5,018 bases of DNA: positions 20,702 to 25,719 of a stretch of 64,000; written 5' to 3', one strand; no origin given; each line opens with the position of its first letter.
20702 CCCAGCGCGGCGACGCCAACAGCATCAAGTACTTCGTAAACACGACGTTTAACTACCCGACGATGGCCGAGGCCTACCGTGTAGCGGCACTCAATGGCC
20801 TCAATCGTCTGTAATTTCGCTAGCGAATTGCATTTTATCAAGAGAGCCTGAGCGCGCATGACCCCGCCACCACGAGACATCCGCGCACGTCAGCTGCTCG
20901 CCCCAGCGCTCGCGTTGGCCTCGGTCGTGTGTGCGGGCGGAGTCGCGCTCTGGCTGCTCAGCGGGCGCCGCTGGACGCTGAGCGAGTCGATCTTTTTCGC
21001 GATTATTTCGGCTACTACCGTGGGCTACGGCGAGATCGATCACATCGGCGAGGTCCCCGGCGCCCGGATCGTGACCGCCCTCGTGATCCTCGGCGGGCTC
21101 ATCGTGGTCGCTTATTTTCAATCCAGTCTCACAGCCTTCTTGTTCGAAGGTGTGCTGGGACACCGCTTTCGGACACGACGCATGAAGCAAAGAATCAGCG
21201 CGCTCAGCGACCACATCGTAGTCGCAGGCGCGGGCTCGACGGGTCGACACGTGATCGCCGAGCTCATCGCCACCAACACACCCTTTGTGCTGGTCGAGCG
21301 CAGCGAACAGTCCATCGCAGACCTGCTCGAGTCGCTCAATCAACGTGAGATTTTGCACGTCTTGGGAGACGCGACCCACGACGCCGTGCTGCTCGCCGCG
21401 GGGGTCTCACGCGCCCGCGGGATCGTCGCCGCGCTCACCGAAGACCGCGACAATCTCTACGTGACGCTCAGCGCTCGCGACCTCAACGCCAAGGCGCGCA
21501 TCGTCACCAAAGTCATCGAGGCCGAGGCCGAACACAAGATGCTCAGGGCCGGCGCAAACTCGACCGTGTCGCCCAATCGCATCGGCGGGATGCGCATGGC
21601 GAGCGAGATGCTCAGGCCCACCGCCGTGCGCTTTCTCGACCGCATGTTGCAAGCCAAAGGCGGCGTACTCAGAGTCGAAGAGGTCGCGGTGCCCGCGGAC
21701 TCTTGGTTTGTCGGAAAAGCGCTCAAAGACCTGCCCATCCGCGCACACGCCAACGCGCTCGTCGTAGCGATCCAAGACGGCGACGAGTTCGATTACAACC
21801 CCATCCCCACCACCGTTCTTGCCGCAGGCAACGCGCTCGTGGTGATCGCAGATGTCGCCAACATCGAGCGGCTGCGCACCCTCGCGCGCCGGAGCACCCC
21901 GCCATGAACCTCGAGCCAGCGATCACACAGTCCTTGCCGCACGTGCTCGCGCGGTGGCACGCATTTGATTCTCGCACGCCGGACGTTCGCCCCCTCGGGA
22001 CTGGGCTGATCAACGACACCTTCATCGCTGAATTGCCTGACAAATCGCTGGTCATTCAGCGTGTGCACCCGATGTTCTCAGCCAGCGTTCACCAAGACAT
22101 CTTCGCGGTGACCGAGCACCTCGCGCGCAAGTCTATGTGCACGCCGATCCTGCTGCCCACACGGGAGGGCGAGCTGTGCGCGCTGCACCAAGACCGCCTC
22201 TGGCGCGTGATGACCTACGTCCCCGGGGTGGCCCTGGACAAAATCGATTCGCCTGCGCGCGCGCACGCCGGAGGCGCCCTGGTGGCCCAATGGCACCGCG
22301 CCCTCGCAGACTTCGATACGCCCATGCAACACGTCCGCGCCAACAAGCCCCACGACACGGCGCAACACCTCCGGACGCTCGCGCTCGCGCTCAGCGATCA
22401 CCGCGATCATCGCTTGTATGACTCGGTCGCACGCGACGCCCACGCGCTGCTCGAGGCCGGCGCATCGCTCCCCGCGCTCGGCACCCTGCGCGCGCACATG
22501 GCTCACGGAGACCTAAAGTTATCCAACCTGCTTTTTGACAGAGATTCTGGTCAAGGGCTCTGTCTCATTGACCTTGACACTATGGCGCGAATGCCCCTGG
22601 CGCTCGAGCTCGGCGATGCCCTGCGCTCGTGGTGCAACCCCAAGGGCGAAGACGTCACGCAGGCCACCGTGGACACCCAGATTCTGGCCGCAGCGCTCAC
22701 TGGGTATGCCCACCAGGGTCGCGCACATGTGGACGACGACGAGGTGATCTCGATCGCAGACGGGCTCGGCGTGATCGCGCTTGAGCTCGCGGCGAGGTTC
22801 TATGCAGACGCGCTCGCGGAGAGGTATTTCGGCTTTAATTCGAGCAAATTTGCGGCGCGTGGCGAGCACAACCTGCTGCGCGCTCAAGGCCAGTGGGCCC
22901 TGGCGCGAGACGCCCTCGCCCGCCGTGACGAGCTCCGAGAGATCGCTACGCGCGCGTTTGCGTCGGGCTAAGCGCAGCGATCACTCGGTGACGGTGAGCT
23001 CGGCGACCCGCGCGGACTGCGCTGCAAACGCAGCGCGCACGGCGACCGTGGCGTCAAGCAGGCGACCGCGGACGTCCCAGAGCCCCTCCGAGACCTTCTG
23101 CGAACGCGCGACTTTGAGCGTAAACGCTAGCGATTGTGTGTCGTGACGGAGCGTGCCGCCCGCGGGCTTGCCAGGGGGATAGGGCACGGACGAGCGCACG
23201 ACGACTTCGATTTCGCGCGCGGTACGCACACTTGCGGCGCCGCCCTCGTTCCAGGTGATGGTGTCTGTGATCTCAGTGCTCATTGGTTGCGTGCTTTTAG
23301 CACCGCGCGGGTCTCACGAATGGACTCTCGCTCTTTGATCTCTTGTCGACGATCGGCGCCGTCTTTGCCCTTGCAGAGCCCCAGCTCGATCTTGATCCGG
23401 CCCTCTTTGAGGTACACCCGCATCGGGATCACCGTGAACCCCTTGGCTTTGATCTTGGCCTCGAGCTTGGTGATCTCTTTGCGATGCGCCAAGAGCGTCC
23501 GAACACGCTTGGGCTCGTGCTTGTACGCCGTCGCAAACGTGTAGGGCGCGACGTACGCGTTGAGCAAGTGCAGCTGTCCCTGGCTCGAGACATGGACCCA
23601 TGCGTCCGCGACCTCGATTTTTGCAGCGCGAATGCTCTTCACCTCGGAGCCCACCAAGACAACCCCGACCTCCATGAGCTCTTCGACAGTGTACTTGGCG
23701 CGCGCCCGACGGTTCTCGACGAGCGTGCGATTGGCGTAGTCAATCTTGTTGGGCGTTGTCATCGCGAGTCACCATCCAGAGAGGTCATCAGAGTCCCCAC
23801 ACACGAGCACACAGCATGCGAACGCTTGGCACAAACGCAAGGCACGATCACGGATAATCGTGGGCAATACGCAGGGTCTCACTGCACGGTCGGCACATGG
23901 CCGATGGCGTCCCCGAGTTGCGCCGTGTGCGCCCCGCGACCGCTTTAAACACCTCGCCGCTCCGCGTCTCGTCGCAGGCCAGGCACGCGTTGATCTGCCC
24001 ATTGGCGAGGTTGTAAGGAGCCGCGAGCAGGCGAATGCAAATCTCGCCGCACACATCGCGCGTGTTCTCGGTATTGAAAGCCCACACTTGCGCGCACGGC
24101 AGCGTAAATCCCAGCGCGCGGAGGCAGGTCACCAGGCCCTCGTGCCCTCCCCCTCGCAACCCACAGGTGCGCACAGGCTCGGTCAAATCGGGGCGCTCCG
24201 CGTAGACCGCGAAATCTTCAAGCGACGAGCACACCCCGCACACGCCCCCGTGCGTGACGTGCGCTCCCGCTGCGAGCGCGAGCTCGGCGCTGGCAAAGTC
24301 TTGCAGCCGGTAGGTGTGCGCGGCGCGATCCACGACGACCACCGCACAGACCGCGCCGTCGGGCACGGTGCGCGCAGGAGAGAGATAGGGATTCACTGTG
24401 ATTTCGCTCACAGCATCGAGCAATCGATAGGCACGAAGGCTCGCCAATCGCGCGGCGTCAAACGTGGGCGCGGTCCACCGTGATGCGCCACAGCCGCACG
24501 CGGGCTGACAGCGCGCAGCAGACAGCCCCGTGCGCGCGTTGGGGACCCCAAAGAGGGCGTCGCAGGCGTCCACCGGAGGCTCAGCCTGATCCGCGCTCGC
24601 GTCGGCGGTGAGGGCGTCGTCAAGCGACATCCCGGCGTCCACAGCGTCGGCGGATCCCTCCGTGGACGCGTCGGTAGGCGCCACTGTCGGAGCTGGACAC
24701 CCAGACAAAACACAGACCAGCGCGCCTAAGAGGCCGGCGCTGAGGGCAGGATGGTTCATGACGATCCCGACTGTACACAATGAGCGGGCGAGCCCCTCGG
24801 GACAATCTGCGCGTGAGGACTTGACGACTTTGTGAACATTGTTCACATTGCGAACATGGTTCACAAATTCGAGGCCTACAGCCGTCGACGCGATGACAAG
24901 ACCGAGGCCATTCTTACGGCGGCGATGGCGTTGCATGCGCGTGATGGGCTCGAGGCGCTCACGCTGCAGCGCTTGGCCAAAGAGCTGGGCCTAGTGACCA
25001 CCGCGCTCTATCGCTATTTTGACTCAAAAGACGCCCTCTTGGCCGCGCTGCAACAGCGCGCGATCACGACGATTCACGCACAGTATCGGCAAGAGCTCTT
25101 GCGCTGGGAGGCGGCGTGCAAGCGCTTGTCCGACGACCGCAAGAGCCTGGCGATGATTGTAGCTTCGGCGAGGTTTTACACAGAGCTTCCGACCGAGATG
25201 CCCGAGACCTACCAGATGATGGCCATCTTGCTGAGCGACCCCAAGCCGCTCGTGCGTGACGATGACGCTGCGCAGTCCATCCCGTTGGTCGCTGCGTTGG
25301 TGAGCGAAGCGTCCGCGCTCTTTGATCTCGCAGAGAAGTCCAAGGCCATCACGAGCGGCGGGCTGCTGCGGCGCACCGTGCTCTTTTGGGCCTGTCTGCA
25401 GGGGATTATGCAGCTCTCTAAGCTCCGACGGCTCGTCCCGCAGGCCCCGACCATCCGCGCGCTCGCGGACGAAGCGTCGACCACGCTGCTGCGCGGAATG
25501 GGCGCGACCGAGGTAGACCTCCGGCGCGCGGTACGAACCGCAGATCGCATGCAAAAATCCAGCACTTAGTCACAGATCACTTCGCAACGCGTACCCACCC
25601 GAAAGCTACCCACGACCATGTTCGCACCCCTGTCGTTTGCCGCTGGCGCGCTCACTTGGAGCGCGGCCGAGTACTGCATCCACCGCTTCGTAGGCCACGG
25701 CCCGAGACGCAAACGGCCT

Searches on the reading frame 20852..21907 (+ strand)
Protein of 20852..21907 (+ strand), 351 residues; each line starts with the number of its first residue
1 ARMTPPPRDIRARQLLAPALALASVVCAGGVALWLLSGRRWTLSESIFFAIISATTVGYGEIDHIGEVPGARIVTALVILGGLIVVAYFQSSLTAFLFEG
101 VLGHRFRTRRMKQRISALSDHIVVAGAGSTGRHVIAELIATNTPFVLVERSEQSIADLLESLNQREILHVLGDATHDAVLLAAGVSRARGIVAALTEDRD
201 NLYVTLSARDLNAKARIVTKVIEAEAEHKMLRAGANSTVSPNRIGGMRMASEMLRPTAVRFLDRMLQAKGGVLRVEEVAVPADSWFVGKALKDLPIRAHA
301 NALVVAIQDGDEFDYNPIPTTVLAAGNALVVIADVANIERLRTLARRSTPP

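Call 79: search_protein_families(library=pfam, proteins=[window:20852-21907:+], max_evalue=0.00001)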
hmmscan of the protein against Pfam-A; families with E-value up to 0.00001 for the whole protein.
window:20852-21907:+ (351 aa): 3 families
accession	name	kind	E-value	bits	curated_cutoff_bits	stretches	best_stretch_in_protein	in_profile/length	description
PF02254.24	TrkA_N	-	4.2e-25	88.8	23.8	1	122-241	1-116/116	TrkA-N domain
PF02080.26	TrkA_C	-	4.8e-15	55.7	27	1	275-344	1-69/71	TrkA-C domain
PF07885.22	Ion_trans_2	-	3.4e-11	43.3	22.5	1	22-98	3-78/79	Ion channel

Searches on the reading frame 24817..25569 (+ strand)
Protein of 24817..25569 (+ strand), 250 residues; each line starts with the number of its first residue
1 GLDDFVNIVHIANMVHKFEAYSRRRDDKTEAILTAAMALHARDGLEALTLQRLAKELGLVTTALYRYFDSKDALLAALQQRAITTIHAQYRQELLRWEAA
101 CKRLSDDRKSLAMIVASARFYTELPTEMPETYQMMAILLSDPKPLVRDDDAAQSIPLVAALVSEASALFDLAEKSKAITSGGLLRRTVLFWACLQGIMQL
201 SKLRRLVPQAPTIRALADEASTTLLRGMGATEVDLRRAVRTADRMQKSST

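Call 80: search_protein_families(library=pfam, proteins=[window:24817-25569:+], max_evalue=0.00001)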
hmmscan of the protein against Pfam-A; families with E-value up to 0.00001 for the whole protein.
window:24817-25569:+ (250 aa): 1 family
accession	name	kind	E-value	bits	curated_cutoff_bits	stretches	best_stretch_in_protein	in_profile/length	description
PF00440.29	TetR_N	-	1e-13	51.2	24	1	32-78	1-47/47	Bacterial regulatory proteins, tetR family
